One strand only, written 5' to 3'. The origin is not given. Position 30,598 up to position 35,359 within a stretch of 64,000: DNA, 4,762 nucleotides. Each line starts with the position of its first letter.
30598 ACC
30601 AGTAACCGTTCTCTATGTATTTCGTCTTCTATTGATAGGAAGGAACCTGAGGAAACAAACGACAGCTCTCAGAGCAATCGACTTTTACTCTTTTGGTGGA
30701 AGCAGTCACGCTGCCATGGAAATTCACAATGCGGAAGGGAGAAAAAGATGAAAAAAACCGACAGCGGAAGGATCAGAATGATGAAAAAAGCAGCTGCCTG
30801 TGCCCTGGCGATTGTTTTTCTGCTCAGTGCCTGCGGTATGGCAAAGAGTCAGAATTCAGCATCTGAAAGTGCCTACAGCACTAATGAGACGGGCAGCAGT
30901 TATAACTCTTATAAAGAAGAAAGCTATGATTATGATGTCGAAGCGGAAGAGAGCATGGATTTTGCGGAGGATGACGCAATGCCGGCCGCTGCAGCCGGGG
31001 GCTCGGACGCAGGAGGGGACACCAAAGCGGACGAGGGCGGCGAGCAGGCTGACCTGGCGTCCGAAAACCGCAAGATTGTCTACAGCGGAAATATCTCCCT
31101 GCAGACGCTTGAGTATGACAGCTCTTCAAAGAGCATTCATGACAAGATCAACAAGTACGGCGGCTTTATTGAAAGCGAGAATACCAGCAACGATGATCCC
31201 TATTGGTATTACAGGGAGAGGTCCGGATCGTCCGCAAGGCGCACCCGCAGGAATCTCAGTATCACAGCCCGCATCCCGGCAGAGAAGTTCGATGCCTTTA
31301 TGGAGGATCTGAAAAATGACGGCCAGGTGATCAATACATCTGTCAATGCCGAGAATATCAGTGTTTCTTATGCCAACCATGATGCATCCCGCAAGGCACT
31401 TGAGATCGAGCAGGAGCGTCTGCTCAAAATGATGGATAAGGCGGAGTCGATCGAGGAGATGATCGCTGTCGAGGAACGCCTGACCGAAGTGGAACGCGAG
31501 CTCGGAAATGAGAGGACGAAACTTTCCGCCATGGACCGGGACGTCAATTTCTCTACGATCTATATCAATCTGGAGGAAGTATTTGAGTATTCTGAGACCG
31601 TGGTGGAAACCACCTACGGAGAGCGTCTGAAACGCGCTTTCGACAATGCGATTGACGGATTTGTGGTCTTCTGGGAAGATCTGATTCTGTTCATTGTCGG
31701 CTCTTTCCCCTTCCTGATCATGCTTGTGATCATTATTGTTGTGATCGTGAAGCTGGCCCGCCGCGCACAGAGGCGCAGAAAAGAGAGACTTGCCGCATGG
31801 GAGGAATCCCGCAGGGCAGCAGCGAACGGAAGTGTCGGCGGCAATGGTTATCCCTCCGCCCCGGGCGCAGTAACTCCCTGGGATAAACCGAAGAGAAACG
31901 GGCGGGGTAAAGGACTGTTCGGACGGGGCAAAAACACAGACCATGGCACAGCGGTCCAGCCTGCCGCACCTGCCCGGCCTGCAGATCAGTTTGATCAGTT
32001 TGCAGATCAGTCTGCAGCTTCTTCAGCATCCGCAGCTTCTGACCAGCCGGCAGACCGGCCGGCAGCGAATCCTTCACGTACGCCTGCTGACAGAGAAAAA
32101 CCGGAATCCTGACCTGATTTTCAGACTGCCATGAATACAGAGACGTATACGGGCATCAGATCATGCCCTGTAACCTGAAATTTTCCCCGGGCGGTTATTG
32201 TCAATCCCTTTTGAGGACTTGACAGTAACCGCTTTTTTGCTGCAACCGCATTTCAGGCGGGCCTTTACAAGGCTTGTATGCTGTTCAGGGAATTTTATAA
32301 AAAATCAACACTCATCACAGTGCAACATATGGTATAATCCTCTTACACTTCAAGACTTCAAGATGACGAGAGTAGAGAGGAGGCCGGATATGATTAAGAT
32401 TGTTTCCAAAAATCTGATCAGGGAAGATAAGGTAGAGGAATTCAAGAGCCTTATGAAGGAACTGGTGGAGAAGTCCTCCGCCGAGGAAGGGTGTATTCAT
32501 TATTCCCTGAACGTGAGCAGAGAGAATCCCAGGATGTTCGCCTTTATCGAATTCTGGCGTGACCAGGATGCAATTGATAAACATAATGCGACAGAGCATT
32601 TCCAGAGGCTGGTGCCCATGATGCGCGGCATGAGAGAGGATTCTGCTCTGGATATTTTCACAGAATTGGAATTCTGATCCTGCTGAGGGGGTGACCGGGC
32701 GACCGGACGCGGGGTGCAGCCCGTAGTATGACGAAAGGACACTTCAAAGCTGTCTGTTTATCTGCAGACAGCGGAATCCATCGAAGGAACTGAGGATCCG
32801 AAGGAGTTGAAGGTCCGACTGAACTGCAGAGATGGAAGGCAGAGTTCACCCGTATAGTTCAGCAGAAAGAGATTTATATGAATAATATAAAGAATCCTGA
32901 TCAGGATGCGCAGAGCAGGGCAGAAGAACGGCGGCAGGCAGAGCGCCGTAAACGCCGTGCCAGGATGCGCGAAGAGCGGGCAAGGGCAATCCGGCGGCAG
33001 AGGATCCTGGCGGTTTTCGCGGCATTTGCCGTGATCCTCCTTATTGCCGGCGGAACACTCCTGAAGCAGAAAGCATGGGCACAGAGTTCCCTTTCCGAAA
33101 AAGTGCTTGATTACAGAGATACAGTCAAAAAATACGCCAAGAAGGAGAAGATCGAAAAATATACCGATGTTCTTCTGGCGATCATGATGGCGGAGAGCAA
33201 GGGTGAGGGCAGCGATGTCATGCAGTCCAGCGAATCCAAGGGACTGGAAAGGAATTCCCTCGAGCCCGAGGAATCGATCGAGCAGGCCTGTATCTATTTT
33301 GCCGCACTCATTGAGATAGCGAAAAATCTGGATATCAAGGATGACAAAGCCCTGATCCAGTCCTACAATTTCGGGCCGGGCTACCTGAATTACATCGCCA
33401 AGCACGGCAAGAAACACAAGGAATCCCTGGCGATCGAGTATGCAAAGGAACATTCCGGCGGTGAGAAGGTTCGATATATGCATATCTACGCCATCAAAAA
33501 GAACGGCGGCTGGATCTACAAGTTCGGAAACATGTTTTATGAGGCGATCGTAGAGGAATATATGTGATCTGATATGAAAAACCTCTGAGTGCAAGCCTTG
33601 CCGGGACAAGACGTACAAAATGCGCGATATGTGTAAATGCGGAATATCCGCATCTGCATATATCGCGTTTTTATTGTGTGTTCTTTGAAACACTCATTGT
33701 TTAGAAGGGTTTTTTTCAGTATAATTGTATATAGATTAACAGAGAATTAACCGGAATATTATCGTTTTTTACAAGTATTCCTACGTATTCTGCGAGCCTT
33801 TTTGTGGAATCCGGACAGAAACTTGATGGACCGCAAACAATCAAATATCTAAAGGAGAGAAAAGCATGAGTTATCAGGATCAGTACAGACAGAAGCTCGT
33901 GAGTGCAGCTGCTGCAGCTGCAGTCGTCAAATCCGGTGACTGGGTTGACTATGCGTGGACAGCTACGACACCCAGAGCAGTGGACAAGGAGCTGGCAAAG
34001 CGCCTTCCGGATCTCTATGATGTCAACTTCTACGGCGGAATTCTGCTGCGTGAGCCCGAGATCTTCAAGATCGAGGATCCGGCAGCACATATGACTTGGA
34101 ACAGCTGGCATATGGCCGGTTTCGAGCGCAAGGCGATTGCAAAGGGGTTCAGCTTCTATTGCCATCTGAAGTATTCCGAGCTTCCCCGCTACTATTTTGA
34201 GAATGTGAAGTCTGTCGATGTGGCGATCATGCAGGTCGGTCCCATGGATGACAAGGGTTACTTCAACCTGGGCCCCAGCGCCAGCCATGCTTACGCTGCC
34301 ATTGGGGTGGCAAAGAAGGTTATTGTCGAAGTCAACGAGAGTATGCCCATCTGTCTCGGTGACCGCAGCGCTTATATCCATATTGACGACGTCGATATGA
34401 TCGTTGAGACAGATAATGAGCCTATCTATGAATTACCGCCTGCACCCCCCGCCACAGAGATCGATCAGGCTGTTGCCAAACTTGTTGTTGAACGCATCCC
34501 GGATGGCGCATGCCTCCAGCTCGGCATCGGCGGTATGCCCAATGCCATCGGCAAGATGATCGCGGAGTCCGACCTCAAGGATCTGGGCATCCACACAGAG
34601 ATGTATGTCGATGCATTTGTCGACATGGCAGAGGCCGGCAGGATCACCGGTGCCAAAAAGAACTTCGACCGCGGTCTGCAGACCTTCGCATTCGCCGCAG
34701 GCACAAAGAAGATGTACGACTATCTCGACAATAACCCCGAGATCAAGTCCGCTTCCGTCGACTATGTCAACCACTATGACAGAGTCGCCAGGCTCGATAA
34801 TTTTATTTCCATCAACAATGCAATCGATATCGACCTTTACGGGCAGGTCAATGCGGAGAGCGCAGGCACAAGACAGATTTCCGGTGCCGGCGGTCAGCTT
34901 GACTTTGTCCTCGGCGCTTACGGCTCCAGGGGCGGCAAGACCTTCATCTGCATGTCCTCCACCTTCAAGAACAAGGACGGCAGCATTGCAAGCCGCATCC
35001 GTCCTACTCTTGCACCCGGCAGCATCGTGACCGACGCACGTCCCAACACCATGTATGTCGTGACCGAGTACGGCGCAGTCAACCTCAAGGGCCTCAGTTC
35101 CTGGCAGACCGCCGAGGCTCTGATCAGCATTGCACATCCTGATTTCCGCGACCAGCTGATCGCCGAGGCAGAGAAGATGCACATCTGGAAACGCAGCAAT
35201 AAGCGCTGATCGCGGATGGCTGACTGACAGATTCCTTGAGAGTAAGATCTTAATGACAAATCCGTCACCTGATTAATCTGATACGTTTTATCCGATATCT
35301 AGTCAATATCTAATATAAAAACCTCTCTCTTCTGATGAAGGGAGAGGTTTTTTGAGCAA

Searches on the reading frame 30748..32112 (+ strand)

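Call 10: search_protein_families(library=pfam, proteins=[window:30748-32112:+], max_evalue=0.001)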
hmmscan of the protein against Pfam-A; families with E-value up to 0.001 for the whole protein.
window:30748-32112:+ (454 aa): 1 family
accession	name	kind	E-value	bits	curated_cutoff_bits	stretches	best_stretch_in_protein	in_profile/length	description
PF14257.11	DUF4349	-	9.1e-52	175.9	27.7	1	108-334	1-212/213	Domain of unknown function (DUF4349)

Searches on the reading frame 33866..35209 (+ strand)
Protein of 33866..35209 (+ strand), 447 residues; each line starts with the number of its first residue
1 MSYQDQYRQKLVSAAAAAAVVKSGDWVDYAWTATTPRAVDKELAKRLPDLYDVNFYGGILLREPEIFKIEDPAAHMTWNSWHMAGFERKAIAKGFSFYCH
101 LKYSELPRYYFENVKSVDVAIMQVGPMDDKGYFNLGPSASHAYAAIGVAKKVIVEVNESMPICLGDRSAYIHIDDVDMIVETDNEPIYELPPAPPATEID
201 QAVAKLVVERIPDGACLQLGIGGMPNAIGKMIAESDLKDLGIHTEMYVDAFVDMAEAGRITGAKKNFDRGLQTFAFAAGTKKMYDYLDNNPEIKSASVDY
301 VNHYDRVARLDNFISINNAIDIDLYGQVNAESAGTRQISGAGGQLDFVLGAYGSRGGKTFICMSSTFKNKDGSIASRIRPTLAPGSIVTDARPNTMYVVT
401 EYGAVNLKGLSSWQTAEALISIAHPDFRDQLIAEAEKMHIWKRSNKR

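Call 10: search_protein_families(library=pfam, proteins=[window:33866-35209:+], max_evalue=0.001)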
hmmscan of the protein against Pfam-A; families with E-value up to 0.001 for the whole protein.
window:33866-35209:+ (447 aa): 2 families
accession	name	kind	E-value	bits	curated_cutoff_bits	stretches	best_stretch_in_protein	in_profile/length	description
PF13336.12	AcetylCoA_hyd_C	-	1.3e-58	197.8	23.7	1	279-435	1-154/154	Acetyl-CoA hydrolase/transferase C-terminal domain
PF02550.21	AcetylCoA_hydro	-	7.3e-22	78.8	24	1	3-186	1-193/198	Acetyl-CoA hydrolase/transferase N-terminal domain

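Call 35: list_cluster_members(proteins=[window:33866-35209:+, window:35868-36719:+, window:44085-45605:+, window:25330-27474:+, window:52941-55052:+, window:59400-61403:+])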
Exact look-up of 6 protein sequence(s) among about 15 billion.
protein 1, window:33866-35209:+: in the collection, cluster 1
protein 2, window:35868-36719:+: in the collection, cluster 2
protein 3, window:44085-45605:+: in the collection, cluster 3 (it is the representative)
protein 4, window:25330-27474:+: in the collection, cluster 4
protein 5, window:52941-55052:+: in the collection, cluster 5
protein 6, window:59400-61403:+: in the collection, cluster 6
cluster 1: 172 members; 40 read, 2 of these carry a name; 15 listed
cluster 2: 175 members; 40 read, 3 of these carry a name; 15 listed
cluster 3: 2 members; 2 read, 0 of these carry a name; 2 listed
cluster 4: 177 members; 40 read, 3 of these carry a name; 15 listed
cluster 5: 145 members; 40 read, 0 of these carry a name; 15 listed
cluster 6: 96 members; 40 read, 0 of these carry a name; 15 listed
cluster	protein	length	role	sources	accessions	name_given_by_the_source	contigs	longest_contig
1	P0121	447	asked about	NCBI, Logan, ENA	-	-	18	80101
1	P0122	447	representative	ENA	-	-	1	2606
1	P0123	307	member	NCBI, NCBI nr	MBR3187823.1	MAG: butyryl-CoA:acetate CoA-transferase, partial [Lachnospiraceae bacterium] | butyryl-CoA:acetate CoA-transferase [Lachnospiraceae bacterium]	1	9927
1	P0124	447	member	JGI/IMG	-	butyryl-CoA:acetate CoA-transferase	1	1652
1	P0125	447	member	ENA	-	-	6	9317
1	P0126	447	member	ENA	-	-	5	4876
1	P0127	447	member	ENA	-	-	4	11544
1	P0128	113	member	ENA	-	-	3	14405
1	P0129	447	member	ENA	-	-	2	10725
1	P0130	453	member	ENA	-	-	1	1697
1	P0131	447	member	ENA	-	-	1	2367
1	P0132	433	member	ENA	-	-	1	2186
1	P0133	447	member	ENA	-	-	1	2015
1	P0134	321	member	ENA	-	-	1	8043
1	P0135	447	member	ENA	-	-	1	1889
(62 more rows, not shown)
